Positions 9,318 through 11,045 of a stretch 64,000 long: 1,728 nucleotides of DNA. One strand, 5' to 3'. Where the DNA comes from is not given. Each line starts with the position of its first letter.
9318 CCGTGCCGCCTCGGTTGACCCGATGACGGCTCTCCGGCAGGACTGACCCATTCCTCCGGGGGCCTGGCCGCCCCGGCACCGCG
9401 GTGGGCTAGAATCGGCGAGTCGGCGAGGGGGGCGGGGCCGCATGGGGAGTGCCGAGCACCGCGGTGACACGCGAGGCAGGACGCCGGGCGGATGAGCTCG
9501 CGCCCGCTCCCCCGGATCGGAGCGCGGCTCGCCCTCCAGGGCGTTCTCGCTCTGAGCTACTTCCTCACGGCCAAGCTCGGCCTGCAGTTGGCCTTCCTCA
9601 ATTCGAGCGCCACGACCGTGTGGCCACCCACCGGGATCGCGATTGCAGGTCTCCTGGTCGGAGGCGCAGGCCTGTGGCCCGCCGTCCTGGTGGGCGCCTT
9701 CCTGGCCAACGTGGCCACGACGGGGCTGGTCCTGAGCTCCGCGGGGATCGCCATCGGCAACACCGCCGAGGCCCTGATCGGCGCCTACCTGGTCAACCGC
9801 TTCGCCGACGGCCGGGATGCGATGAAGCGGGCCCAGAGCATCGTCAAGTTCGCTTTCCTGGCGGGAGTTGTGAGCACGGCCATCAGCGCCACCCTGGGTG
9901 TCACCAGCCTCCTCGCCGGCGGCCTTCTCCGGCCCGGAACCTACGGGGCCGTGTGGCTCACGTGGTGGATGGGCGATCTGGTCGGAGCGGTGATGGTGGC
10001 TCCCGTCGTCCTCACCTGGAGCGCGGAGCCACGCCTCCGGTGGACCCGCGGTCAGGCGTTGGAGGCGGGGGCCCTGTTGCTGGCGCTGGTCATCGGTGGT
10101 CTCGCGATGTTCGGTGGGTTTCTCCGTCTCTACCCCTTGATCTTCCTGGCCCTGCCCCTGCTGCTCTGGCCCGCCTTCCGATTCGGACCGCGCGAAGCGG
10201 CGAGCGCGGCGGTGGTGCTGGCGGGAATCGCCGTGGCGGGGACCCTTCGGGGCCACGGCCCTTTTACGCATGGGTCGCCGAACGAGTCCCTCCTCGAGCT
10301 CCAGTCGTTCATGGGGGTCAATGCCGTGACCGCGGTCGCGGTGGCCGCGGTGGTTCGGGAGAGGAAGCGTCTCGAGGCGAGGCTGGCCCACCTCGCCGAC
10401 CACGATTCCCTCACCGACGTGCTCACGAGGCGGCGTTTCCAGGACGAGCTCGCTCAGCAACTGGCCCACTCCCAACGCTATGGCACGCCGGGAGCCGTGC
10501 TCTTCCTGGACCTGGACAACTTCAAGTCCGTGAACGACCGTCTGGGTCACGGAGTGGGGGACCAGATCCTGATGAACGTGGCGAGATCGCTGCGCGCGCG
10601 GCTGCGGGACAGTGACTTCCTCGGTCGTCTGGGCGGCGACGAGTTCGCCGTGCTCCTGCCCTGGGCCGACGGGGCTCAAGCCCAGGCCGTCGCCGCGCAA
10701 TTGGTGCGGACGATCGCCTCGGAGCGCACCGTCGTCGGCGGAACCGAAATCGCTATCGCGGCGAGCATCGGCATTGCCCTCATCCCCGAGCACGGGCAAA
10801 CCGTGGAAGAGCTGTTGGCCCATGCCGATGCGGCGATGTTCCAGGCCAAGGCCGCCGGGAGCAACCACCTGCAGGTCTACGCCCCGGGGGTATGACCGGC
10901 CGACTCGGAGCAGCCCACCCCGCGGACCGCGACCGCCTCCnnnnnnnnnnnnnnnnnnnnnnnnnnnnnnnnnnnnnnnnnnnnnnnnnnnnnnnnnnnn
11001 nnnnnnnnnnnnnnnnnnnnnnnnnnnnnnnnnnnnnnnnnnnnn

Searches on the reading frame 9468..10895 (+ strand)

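Call 59: search_protein_families(library=pfam, proteins=[window:9468-10895:+], max_evalue=0.01)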
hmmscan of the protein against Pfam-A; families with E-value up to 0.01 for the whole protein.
window:9468-10895:+ (475 aa): 2 families
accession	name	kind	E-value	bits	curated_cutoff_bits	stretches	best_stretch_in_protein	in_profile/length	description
PF00990.26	GGDEF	-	1.1e-45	155.7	23.8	1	310-467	1-161/161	Diguanylate cyclase, GGDEF domain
PF05231.19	MASE1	-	3.4e-45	154.9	29.8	1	26-300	4-299/299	MASE1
